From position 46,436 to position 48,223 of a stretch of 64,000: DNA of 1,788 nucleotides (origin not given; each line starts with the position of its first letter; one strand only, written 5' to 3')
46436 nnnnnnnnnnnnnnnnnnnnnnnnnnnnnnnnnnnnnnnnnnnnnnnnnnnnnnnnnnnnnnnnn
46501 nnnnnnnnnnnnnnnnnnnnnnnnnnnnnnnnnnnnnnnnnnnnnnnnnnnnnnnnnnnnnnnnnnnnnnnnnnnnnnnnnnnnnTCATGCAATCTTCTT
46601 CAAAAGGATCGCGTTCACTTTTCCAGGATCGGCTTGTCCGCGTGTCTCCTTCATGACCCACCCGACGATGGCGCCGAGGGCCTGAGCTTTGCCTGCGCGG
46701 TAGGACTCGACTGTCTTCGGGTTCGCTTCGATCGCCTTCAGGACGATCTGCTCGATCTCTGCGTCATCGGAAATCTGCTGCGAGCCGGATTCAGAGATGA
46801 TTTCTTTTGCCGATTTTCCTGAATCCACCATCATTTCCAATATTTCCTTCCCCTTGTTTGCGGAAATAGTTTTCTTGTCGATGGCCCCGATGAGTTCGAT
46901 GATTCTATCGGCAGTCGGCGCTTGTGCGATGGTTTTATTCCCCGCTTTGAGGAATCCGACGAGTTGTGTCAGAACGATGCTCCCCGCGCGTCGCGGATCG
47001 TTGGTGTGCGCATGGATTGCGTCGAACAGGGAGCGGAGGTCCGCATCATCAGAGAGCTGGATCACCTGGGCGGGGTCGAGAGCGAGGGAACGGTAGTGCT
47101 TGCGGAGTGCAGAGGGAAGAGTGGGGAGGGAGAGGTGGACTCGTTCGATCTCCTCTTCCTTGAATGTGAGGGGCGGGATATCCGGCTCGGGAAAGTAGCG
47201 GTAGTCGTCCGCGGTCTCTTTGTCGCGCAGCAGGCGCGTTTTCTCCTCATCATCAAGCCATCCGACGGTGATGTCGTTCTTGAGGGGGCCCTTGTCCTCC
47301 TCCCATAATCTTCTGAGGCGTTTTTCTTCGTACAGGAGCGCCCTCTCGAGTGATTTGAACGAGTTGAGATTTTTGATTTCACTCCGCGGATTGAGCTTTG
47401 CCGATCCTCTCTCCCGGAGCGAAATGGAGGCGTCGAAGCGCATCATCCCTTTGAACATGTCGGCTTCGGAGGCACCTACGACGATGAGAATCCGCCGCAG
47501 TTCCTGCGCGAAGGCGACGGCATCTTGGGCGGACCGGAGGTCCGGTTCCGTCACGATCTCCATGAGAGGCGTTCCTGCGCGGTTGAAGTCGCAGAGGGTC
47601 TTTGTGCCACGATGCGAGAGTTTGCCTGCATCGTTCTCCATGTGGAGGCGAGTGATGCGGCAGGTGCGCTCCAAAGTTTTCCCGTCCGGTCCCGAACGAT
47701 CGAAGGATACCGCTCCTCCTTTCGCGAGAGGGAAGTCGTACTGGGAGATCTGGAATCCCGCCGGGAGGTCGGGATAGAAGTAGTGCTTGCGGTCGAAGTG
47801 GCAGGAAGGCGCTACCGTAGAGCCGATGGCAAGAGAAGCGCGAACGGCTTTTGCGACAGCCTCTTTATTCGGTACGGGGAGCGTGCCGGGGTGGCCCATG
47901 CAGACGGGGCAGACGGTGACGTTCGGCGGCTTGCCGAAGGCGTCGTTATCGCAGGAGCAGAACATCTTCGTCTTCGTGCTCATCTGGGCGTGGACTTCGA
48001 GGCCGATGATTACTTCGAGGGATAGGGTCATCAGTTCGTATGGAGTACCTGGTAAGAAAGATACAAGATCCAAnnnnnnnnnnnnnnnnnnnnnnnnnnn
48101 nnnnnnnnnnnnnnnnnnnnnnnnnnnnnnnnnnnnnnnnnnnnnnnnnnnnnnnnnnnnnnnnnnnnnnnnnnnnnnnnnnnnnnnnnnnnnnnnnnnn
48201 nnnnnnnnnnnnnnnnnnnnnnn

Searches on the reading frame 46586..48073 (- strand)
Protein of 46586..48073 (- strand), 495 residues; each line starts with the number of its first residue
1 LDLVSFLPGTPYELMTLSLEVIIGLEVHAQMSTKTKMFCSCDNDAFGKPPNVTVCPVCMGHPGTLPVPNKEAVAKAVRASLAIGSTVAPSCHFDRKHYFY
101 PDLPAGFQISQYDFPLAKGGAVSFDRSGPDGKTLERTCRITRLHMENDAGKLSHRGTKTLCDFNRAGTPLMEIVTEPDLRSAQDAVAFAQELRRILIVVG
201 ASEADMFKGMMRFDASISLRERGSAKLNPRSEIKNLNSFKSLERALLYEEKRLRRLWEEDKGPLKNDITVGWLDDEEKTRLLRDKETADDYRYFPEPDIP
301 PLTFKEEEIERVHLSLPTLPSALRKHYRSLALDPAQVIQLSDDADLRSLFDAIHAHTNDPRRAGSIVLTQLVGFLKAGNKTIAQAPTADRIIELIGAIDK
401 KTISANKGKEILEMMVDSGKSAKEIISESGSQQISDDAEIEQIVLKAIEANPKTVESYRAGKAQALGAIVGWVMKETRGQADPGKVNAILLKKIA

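Call 54: search_protein_families(library=pfam, proteins=[window:46586-48073:-], max_evalue=0.00001)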
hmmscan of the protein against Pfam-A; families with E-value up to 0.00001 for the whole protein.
window:46586-48073:- (495 aa): 2 families
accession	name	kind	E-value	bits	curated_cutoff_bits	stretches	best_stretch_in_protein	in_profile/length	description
PF02934.20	GatB_N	-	7.6e-102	340.6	23.4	1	21-309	1-276/277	GatB/GatE catalytic domain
PF02637.23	GatB_Yqey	-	7.2e-41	139.9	27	1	349-494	2-148/148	GatB domain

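Call 71: list_cluster_members(proteins=[window:46586-48073:-, window:40514-42304:+, window:35181-36695:+, window:53917-56373:-, window:3708-5948:+, window:9136-9987:-, window:15073-15414:-])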
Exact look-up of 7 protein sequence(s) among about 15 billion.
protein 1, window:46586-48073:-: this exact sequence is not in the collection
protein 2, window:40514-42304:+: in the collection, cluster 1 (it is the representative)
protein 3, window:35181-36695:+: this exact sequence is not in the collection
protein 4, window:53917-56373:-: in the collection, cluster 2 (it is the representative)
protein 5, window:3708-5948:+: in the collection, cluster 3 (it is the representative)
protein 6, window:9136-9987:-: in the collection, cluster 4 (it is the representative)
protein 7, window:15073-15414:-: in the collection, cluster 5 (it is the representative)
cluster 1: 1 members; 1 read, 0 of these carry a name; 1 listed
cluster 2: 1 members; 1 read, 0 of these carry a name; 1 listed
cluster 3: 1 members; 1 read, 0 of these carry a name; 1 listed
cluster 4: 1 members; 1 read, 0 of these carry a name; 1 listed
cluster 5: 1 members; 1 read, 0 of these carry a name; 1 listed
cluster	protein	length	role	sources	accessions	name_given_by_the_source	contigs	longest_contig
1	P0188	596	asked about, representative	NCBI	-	-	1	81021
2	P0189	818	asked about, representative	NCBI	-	-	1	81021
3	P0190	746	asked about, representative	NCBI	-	-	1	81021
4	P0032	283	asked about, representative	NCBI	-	-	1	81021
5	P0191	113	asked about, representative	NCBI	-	-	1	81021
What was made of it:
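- Checked: The 283-aa and 113-aa products are also exactly the sequences on record from the NCBI contig (call 71).
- Tried and rejected: The window's proteins are singleton, unnamed clusters from an 81-kb NCBI contig (call 71).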
